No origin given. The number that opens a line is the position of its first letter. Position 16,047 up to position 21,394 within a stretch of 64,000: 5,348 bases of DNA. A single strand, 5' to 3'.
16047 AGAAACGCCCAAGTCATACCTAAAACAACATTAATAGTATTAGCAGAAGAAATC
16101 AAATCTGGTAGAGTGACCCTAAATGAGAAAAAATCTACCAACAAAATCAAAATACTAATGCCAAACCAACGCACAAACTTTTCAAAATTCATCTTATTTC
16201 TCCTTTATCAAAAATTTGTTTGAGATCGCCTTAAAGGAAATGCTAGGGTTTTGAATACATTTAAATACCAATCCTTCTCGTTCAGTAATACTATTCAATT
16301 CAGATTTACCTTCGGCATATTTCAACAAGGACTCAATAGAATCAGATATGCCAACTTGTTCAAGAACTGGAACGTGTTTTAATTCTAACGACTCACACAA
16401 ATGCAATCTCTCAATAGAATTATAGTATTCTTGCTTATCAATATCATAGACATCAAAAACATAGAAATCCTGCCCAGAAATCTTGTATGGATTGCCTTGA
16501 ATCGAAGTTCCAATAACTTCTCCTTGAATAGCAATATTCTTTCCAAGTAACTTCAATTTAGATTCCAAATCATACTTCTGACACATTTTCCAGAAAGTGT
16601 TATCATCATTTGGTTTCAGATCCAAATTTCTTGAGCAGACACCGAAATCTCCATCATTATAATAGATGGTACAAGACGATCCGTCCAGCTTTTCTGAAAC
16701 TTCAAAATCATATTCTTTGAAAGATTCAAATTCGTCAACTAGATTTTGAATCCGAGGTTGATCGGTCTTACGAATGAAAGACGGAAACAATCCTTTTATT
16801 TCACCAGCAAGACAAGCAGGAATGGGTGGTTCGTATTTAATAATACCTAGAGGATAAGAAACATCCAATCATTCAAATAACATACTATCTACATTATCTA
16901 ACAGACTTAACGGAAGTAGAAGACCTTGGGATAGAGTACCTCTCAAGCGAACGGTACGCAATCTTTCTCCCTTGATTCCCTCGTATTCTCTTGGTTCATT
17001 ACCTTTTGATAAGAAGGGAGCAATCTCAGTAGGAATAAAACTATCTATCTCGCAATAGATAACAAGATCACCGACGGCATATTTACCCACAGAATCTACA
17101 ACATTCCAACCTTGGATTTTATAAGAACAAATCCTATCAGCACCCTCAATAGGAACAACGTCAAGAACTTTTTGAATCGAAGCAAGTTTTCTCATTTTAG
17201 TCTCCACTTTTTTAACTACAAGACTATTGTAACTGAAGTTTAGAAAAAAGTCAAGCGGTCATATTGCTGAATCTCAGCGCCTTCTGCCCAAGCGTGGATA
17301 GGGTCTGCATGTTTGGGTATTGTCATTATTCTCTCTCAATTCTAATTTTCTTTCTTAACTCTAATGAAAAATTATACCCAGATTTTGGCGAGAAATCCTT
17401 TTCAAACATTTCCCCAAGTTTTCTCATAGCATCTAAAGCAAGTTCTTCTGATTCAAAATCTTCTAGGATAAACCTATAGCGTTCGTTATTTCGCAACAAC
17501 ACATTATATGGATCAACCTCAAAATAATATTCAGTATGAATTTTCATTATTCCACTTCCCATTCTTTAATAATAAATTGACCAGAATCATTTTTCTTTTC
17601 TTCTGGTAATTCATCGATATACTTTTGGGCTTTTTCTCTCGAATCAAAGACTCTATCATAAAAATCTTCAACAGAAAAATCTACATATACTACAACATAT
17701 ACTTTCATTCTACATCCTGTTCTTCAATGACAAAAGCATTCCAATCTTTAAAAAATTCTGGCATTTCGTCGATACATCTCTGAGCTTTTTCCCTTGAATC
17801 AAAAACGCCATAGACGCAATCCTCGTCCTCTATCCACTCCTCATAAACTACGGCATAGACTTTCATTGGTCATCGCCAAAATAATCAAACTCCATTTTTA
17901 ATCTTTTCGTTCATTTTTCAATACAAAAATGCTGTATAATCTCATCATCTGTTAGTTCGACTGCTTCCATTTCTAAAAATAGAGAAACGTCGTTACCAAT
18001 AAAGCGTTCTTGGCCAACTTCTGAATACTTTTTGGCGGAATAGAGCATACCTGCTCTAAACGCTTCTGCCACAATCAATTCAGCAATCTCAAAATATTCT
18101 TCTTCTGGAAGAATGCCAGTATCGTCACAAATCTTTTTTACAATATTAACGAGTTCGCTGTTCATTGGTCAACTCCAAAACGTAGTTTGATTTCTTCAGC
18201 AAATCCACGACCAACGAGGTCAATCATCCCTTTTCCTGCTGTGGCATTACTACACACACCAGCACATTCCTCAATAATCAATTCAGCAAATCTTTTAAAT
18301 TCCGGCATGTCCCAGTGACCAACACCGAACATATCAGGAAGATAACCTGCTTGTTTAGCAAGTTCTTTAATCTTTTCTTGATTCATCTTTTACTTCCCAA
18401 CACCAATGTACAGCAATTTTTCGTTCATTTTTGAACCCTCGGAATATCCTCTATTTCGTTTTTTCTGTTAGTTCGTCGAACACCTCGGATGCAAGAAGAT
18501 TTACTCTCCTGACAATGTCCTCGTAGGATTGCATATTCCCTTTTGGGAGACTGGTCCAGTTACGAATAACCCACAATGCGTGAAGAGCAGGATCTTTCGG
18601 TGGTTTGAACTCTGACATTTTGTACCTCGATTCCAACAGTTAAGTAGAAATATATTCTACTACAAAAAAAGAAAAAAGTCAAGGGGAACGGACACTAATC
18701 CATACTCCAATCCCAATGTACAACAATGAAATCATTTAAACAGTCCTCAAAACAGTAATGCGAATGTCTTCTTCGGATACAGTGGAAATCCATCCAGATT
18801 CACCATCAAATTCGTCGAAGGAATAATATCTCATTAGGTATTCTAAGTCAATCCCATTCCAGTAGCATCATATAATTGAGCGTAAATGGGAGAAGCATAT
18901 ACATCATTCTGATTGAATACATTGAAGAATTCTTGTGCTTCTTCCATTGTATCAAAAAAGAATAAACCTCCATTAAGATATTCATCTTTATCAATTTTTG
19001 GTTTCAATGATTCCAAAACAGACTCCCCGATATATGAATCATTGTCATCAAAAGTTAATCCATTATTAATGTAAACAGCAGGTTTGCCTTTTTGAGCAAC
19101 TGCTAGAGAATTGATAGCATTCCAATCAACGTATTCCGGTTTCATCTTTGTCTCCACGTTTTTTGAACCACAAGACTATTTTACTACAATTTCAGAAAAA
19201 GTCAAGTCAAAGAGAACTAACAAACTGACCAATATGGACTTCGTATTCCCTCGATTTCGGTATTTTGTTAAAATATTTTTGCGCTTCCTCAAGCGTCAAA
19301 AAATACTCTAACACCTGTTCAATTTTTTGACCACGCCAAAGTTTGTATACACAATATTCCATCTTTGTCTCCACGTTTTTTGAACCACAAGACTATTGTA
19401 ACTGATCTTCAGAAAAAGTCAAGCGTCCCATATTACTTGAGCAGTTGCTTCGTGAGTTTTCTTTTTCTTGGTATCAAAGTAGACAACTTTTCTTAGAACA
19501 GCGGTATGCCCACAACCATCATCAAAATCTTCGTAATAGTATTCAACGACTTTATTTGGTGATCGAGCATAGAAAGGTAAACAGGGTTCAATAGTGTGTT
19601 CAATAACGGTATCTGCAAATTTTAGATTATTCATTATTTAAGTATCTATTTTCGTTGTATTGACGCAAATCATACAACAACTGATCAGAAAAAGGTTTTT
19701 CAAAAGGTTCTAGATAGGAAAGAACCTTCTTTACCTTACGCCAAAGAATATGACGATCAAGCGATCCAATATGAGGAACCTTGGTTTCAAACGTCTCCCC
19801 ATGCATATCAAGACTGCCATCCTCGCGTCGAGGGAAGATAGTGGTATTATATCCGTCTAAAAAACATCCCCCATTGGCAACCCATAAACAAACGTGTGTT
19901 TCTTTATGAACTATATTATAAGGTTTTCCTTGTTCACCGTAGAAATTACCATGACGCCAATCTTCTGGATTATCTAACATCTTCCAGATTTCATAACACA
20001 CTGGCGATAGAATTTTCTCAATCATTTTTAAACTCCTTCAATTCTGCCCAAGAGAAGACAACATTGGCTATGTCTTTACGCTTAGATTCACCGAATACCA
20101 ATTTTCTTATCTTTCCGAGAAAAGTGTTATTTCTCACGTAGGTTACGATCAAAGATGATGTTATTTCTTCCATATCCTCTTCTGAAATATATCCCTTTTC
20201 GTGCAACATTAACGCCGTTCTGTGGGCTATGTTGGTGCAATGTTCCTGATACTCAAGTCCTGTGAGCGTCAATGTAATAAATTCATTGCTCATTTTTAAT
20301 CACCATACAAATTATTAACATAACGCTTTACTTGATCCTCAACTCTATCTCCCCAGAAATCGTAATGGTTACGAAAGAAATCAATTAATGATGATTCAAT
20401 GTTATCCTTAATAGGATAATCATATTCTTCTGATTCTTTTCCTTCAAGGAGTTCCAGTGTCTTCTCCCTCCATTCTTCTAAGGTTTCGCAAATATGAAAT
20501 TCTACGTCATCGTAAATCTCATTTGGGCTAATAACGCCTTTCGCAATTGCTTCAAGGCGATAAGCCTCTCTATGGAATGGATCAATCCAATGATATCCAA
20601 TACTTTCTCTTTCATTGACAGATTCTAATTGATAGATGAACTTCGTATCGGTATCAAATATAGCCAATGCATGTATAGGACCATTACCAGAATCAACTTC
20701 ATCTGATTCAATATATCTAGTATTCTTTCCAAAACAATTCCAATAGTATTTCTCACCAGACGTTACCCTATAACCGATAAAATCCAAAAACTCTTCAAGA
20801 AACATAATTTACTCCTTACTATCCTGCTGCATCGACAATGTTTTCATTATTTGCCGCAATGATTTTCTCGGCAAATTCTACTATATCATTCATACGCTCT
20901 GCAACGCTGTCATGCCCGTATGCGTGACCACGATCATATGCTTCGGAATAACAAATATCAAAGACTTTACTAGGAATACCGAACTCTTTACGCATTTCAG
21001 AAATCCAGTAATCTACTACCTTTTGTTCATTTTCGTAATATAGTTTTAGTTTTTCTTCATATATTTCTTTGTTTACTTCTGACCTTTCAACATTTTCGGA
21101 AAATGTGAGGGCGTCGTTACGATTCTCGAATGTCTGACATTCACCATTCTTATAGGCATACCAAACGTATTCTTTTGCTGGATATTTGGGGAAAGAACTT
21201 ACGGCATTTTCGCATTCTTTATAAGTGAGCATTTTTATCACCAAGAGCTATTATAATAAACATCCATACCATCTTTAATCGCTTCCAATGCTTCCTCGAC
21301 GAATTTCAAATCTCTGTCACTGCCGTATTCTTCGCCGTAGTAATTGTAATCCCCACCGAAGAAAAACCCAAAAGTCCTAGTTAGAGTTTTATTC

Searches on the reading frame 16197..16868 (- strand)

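Call 7: search_protein_families(library=pfam, proteins=[window:16197-16868:-], max_evalue=0.01)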
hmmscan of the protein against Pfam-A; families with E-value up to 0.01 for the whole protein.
window:16197-16868:- (224 aa): 1 family
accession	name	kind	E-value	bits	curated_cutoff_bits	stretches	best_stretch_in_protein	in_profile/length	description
PF09414.15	RNA_ligase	-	6.4e-33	114.7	27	1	55-214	3-170/171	RNA ligase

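Call 8: search_protein_families(library=phrogs, proteins=[window:16197-16868:-], max_evalue=0.001)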
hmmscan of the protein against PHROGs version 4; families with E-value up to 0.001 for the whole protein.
window:16197-16868:- (224 aa): 3 families
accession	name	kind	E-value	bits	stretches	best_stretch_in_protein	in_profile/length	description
phrog_968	-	DNA, RNA and nucleotide metabolism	1.9e-55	189.5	1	2-224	127-393/398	RNA ligase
phrog_548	-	DNA, RNA and nucleotide metabolism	9.4e-19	68.7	1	28-206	6-214/341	RNA ligase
phrog_34045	-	unknown function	0.00014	22.6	1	46-177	30-150/219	-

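Call 32: search_protein_families(library=ncbifam, proteins=[window:16197-16868:-], max_evalue=0.01)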
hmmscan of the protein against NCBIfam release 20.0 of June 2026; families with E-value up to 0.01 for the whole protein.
window:16197-16868:- (224 aa): 2 families
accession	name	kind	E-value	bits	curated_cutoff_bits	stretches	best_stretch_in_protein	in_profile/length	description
TIGR02306.1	RNA_lig_DRB0094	equivalog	2.8e-35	121.8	151.15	1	4-222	113-341/341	RNA ligase (ATP)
TIGR01209.1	TIGR01209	hypoth_equivalog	8e-10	38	136.9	1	48-204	74-225/375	RNA ligase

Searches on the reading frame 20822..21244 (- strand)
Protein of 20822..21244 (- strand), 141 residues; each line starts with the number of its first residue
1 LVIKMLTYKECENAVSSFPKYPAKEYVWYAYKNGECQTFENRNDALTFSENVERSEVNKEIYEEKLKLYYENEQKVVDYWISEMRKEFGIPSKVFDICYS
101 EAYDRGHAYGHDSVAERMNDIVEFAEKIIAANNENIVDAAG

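Call 7: search_protein_families(library=pfam, proteins=[window:20822-21244:-], max_evalue=0.01)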
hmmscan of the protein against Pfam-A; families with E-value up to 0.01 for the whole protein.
window:20822-21244:- (141 aa): 0 families

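Call 8: search_protein_families(library=phrogs, proteins=[window:20822-21244:-], max_evalue=0.001)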
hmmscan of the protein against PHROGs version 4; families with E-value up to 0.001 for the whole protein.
window:20822-21244:- (141 aa): 1 family
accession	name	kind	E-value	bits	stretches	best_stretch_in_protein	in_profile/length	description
phrog_10980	-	unknown function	1.2e-15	59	1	31-132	15-118/119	-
